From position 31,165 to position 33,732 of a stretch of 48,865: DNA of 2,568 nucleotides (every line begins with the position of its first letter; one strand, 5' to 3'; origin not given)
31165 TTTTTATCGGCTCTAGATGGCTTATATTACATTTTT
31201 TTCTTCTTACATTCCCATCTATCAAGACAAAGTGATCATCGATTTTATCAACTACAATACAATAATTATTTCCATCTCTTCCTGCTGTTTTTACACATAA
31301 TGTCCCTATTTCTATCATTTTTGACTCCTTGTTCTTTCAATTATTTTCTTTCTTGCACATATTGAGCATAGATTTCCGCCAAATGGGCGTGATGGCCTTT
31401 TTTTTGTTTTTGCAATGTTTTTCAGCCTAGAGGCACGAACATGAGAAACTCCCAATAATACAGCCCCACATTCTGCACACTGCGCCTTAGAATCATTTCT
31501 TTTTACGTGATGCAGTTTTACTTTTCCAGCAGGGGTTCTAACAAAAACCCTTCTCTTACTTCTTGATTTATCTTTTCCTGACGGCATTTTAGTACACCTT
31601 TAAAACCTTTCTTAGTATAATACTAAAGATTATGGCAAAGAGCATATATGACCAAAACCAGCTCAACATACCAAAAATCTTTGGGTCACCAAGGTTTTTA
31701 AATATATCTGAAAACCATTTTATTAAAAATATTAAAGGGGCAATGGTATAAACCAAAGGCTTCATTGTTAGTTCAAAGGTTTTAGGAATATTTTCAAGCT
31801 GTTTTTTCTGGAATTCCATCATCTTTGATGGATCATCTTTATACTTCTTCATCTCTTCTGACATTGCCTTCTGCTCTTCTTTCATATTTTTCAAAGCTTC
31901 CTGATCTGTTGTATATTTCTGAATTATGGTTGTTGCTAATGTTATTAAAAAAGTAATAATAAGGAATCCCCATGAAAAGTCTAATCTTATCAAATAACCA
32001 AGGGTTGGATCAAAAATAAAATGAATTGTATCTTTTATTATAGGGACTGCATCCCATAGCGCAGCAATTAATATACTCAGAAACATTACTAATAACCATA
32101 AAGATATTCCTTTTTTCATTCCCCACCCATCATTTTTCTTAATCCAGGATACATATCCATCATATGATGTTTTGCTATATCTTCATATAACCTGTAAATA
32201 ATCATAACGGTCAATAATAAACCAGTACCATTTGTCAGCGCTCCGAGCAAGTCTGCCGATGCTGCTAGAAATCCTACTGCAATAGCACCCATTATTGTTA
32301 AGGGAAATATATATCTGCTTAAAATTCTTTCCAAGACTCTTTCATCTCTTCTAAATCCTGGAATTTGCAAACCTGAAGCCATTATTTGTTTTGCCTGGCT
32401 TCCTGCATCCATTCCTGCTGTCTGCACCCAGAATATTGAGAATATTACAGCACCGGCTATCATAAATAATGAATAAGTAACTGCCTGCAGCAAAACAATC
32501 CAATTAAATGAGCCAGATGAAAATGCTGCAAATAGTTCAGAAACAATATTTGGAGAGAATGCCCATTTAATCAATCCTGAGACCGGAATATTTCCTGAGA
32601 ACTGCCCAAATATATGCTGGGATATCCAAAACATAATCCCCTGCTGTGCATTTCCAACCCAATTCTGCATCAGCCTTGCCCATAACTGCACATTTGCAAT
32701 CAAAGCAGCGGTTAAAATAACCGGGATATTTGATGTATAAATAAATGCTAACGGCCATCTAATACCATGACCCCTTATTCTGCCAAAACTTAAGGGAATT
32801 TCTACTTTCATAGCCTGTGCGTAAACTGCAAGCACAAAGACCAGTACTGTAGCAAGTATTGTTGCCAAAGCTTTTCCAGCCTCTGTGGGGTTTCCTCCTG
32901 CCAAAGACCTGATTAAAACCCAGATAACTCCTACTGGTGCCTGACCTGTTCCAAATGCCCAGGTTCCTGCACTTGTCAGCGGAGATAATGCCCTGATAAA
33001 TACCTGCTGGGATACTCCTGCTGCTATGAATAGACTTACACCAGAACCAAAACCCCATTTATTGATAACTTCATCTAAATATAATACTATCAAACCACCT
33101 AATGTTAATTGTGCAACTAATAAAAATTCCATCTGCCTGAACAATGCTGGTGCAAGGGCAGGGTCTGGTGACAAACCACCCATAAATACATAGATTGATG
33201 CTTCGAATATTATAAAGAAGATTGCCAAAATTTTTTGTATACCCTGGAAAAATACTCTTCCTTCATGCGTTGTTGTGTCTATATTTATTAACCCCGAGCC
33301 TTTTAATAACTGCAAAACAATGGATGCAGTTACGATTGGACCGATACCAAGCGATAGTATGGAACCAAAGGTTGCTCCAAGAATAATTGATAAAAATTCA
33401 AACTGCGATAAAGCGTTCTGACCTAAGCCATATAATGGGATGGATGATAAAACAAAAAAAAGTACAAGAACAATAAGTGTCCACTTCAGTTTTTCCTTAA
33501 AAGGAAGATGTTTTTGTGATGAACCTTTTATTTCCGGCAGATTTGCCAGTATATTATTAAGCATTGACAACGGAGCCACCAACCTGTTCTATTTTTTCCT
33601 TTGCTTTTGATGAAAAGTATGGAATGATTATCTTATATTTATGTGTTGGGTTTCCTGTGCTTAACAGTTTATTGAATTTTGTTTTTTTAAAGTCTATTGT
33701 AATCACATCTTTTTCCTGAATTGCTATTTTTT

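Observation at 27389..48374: Two paralogous DGR cassettes bracket the ribosomal-protein superoperon and share a non-canonical minimal layout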

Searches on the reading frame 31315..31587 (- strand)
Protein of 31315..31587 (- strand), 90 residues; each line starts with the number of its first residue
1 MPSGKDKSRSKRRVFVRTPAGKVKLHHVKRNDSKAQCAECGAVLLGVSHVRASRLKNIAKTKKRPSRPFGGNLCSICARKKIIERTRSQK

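Call 10: search_protein_families(library=pfam, proteins=[window:31315-31587:-], max_evalue=0.001)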
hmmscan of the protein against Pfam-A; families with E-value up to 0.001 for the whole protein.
window:31315-31587:- (90 aa): 1 family
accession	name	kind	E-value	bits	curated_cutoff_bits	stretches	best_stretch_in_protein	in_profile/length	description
PF01199.23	Ribosomal_L34e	-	2.7e-23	82.5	27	1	7-84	14-91/94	Ribosomal protein L34e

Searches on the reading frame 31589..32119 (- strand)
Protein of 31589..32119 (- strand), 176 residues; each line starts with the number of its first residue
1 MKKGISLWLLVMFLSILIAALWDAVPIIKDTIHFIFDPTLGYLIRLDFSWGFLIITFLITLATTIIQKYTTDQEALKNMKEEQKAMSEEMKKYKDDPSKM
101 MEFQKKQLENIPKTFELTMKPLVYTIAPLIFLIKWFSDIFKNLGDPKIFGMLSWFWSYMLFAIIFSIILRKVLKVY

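Call 10: search_protein_families(library=pfam, proteins=[window:31589-32119:-], max_evalue=0.001)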
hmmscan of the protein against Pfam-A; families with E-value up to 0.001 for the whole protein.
window:31589-32119:- (176 aa): 2 families
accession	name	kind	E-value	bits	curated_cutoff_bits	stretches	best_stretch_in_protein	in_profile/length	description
PF01956.21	EMC3_TMCO1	-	5.3e-08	33.3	27.1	1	37-142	5-114/169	Integral membrane protein EMC3/TMCO1-like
PF13858.11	DUF4199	-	0.00042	21.2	32.3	1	52-169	74-159/165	Protein of unknown function (DUF4199)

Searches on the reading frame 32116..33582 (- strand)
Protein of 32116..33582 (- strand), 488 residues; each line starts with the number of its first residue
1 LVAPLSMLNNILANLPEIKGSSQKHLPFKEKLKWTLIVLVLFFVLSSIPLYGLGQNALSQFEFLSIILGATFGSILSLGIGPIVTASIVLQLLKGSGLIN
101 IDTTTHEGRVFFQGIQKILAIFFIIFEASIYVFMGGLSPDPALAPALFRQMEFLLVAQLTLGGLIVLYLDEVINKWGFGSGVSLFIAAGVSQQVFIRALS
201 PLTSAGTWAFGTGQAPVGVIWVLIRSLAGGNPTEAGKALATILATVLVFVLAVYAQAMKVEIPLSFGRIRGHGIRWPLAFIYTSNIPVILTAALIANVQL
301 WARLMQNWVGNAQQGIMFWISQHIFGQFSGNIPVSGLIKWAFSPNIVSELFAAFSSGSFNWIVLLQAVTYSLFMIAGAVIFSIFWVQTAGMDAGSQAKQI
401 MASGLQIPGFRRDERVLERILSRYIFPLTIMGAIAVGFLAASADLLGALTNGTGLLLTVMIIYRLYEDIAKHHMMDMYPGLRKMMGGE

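Call 10: search_protein_families(library=pfam, proteins=[window:32116-33582:-], max_evalue=0.001)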
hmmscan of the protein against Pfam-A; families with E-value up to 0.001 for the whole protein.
window:32116-33582:- (488 aa): 2 families
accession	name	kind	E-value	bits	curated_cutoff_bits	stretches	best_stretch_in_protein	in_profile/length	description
PF00344.25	SecY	-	1.9e-61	208.5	32.2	1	74-466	1-306/306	SecY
PF10559.14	Plug_translocon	-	7.1e-07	29.3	22.1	1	40-73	1-35/35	Plug domain of Sec61p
